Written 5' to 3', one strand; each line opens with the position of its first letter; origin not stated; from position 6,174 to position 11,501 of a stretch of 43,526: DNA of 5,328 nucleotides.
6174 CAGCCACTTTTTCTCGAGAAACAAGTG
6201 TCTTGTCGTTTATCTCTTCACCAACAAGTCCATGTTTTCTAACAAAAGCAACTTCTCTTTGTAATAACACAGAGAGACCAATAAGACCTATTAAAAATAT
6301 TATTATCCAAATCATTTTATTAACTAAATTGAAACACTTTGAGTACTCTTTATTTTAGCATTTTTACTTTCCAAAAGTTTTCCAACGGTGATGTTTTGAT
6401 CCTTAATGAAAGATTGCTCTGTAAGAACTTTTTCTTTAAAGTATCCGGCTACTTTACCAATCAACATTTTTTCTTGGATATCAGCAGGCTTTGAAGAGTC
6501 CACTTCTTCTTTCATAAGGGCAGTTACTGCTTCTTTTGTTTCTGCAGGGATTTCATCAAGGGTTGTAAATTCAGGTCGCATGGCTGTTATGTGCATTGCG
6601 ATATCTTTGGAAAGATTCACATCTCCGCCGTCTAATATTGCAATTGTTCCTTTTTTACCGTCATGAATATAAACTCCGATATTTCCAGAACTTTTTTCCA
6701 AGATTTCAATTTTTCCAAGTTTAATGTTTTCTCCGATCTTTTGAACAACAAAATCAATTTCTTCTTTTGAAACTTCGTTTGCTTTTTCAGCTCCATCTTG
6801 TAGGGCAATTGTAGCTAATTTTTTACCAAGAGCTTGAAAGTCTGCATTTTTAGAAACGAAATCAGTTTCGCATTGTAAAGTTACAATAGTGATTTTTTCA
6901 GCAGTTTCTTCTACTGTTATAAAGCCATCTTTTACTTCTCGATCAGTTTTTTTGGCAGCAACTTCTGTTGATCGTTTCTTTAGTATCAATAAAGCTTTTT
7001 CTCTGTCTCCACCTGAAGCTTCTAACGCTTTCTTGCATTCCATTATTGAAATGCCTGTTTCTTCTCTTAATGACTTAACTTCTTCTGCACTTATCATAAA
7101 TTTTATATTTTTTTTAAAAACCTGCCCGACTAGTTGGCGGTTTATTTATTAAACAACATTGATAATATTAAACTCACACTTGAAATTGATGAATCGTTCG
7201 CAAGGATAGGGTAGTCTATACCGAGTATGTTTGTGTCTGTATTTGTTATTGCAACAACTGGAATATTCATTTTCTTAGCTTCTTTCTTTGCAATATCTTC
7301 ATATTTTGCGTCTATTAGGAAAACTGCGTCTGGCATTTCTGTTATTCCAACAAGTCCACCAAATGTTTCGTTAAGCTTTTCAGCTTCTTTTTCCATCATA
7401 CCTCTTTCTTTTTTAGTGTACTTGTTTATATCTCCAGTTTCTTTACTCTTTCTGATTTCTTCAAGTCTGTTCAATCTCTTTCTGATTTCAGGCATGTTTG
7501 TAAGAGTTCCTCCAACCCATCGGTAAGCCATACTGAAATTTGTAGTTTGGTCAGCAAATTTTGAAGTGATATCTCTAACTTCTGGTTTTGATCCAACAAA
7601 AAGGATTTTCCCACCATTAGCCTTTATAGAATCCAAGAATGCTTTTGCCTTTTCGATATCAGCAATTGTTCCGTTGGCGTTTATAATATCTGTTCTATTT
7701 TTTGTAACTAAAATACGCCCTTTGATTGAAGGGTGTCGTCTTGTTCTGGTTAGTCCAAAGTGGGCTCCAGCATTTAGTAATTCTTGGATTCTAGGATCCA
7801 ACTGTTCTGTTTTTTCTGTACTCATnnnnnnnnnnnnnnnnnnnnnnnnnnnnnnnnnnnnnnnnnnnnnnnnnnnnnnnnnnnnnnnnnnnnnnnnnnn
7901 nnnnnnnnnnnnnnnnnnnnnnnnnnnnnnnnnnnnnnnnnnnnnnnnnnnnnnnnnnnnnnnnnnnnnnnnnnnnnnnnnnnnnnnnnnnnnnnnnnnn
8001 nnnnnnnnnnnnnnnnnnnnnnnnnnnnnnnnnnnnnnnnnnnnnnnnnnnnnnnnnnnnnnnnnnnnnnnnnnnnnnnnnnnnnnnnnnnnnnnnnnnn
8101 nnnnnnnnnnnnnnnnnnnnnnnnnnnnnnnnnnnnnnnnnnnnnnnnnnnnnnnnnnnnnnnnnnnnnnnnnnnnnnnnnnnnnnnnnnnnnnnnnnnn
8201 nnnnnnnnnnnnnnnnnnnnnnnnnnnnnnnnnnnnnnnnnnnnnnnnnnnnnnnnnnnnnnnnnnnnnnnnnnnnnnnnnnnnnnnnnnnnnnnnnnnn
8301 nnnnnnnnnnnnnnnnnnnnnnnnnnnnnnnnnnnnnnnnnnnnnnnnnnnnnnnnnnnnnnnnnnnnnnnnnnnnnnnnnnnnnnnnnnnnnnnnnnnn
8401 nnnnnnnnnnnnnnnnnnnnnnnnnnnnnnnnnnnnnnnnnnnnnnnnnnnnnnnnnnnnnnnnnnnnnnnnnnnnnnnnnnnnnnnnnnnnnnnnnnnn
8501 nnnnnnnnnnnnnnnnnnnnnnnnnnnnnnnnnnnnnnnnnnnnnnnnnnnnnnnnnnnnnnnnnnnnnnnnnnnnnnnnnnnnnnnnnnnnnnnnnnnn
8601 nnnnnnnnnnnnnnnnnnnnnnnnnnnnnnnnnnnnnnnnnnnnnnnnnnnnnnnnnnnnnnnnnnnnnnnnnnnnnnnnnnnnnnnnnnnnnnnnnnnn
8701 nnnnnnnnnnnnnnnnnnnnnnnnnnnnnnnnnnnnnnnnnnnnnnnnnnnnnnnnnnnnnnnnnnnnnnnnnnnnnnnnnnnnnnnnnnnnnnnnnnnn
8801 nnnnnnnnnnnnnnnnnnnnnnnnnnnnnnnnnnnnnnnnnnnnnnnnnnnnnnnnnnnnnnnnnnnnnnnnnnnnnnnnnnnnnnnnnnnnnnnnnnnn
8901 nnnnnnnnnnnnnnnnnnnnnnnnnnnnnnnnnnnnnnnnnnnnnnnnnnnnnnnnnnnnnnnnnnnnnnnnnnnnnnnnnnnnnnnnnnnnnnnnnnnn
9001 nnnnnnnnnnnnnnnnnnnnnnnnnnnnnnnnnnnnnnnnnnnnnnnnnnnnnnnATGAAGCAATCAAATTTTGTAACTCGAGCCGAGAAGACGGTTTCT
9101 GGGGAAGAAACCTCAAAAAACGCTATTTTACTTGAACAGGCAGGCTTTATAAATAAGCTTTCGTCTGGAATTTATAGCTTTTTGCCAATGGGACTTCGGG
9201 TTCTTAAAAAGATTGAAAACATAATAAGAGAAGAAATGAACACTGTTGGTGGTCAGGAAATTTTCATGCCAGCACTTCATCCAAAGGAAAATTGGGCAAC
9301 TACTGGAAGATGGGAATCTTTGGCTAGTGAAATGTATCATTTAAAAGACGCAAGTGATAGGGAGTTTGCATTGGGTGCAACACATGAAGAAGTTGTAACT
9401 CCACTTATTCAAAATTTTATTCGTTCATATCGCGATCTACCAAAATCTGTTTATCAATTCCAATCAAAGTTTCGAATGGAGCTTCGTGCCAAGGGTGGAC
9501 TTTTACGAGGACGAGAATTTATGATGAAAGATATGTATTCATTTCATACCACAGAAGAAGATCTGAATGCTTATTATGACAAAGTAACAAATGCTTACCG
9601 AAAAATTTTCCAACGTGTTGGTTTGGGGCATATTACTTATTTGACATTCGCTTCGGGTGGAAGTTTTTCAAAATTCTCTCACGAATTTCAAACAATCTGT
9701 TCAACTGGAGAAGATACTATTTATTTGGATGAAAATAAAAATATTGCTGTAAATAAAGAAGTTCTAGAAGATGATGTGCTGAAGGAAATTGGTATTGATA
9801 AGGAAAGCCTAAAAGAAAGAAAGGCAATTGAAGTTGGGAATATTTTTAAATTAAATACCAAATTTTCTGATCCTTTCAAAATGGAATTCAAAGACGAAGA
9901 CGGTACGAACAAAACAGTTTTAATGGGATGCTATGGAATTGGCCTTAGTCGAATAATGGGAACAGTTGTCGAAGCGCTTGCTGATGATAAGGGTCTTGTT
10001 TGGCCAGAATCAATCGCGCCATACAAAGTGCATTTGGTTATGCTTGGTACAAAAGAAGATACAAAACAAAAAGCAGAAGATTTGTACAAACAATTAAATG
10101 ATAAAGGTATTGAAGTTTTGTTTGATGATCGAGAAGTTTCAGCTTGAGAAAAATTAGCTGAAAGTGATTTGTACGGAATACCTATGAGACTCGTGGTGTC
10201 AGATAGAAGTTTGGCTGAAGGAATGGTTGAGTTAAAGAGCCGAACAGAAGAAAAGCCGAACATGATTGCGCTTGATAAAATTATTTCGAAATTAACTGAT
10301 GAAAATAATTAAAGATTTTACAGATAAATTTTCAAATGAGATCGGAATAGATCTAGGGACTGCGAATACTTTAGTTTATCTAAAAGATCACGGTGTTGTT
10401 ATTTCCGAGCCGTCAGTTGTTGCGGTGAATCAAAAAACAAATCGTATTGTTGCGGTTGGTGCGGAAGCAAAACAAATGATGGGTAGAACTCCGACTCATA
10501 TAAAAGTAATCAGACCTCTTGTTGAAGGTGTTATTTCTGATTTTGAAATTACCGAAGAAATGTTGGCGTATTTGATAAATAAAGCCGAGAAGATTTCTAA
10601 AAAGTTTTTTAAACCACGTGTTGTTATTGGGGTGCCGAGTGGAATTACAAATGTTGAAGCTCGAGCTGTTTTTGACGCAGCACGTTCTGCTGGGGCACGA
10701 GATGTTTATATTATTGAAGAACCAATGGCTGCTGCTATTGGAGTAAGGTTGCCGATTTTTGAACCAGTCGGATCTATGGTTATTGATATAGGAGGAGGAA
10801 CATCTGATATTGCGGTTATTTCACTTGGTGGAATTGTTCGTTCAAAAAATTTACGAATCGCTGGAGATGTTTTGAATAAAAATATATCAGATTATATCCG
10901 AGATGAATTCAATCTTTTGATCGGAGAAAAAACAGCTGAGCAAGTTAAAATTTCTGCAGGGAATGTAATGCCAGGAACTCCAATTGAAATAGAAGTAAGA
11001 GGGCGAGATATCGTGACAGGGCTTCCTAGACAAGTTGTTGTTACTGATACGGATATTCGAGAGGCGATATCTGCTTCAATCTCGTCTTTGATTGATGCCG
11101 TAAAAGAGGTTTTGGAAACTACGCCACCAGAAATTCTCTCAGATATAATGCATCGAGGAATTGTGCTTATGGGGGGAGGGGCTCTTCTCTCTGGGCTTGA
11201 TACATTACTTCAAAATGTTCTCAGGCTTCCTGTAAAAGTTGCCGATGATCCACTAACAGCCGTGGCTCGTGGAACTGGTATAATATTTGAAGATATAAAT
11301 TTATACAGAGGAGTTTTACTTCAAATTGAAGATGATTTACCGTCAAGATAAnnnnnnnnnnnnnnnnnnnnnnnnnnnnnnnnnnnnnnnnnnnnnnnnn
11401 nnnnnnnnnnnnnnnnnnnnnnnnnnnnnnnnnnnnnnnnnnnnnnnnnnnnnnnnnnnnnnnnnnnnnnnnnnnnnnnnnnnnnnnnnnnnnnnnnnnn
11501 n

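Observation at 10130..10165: In-frame TGA in proS exactly at a conserved glycine position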

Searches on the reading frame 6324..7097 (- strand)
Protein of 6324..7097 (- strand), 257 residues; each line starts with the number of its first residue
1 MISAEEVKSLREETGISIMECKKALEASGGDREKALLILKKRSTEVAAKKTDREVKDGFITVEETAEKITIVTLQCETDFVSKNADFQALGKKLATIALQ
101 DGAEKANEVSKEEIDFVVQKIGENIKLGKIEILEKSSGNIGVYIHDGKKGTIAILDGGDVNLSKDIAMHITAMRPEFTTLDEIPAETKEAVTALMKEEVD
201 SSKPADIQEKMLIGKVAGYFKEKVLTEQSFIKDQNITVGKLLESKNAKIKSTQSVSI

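Call 25: search_protein_families(library=pfam, proteins=[window:6324-7097:-])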
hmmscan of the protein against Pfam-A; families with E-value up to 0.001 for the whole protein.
window:6324-7097:- (257 aa): 2 families
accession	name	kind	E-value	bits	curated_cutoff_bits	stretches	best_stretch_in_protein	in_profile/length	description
PF00889.24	EF_TS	-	1.7e-45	155.6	27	1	70-253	2-198/204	Elongation factor TS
PF25025.1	EF-Ts_N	-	0.00049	20.4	33.2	0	7-40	17-51/60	Elongation factor Ts, mitochondrial, N-terminal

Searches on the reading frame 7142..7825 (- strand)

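Call 25: search_protein_families(library=pfam, proteins=[window:7142-7825:-])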
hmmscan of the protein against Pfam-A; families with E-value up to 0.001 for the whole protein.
window:7142-7825:- (227 aa): 1 family
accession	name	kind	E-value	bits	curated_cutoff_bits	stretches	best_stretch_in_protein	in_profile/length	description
PF00318.25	Ribosomal_S2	-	5.5e-59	199.5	26.1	1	16-224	1-209/216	Ribosomal protein S2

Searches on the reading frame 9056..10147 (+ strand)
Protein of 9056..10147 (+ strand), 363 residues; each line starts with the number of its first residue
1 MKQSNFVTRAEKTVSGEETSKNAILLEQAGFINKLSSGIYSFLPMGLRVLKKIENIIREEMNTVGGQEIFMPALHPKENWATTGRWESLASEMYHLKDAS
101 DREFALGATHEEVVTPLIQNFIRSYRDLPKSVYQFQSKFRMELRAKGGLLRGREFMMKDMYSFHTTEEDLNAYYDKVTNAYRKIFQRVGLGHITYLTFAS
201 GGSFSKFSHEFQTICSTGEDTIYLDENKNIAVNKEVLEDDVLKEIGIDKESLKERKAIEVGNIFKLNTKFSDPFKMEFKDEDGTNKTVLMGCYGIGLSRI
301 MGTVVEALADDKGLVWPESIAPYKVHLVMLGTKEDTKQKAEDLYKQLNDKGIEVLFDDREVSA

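Call 8: find_encoding_contigs(protein=window:9056-10147:+, flank=3000)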
Protein window:9056-10147:+ (363 aa): no gene with exactly this product is on record in the collection.

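Call 36: search_protein_families(library=pfam, proteins=[window:9056-10144:+])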
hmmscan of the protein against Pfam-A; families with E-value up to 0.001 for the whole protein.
window:9056-10144:+ (363 aa): 2 families
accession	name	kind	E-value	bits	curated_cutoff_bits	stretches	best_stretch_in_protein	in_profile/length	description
PF00587.30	tRNA-synt_2b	-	1.3e-31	110.5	29.3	1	94-306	1-177/179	tRNA synthetase class II core domain (G, H, P, S and T)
PF03129.25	HGTP_anticodon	-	0.00087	19.8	21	0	324-361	1-39/94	Anticodon binding domain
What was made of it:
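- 9056..10312 (+): proS, a bacterial-type prolyl-tRNA synthetase without the INS editing domain. It has 418 codons including the in-frame TGA. Pfam tRNA-synt_2b plus HGTP_anticodon (call 36).
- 9056..10147 (+): The 363-aa product expected if TGA terminates. It keeps the catalytic core but only the first strand, helix and strand of the anticodon-binding domain. Call 36 (HGTP_anticodon model positions 1-39 of 94 only).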

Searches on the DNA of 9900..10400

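Call 33: search_rna_families(source=window, start=9900, end=10400, threshold=evalue, max_evalue=10)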
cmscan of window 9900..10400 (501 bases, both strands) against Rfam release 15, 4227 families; matches with E-value up to 10: 3.
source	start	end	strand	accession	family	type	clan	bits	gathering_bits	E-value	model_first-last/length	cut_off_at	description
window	10096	10197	+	RF02191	TCL6_1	Gene; lncRNA;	-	14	60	1.4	1-113/113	no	T-cell leukemia/lymphoma 6 conserved region 1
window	10006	10089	+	RF02248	Six3os1_3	Gene; lncRNA;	-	10.3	40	4.2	1-75/75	no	Six3os1 conserved region 3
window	9929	9975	+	RF01129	sR44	Gene; snRNA; snoRNA; CD-box;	-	9.9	45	8.7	1-55/55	no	Small nucleolar RNA sR44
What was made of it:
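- On Bacterial selenocysteine insertion: No Rfam hit better than E = 1.4 (call 33).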

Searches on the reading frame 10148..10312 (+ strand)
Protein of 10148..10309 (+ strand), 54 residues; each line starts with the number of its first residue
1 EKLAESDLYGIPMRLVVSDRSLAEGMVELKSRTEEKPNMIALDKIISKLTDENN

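Call 15: find_encoding_contigs(protein=window:10169-10312:+, flank=10000, max_places=10)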
Protein window:10169-10312:+ (47 aa): no gene with exactly this product is on record in the collection.

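Call 36: search_protein_families(library=pfam, proteins=[window:10148-10309:+])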
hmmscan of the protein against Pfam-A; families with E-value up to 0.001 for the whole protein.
window:10148-10309:+ (54 aa): 1 family
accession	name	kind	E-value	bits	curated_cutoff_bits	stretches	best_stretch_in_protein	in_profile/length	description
PF03129.25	HGTP_anticodon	-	1.2e-07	32.3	21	1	2-51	44-93/94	Anticodon binding domain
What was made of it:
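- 10148..10312 (+): The 54 codons after the TGA, in the same frame. They encode the rest of the anticodon-binding domain and end at TAA 10310-10312. Call 36 (HGTP_anticodon model positions 44-93).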

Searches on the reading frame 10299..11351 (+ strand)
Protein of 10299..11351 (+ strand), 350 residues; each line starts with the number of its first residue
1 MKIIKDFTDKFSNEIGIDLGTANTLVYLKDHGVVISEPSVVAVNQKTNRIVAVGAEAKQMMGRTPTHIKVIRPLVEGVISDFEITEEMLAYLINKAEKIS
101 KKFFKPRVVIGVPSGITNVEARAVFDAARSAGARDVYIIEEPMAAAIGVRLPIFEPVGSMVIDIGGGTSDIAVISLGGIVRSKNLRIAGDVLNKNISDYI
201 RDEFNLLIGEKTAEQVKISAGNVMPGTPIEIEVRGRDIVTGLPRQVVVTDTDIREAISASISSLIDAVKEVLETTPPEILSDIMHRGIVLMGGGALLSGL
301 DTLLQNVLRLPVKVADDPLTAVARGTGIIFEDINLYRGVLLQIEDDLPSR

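Call 14: find_encoding_contigs(protein=window:10299-11351:+, flank=10000, max_places=10)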
Protein window:10299-11351:+ (350 aa): 4 contigs read that carry it; 4 places shown.
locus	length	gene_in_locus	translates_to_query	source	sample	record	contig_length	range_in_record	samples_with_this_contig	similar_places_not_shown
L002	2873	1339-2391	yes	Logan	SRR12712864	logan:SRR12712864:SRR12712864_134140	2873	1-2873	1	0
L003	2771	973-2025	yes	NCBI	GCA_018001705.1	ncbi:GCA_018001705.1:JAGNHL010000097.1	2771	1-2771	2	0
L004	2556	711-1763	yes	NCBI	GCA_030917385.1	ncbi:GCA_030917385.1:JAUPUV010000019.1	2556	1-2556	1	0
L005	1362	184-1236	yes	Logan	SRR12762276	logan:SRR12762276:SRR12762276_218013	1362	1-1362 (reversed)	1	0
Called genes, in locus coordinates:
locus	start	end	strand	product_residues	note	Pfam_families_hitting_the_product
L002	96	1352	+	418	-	PF00587:tRNA-synt_2b, PF03129:HGTP_anticodon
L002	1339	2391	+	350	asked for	PF00022:Actin (faint), PF06723:MreB_Mbl, PF23717:DUF7159 (faint), PF00012:HSP70, PF14450:FtsA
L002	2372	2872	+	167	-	?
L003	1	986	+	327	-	PF00587:tRNA-synt_2b, PF03129:HGTP_anticodon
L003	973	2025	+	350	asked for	PF00022:Actin (faint), PF06723:MreB_Mbl, PF23717:DUF7159 (faint), PF00012:HSP70, PF14450:FtsA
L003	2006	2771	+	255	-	PF04085:MreC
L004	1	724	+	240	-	PF00587:tRNA-synt_2b, PF03129:HGTP_anticodon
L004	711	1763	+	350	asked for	PF00022:Actin (faint), PF06723:MreB_Mbl, PF23717:DUF7159 (faint), PF00012:HSP70, PF14450:FtsA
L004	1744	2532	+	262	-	PF04085:MreC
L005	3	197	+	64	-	?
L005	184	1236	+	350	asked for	PF00022:Actin (faint), PF06723:MreB_Mbl, PF23717:DUF7159 (faint), PF00012:HSP70, PF14450:FtsA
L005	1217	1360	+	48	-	?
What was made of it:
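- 10299..11351 (+): mreB. Its ATG overlaps the last 14 nt of proS, an arrangement that could allow translational coupling (inferred). Call 14 (an identical MreB follows an intact proS in L002-L005).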
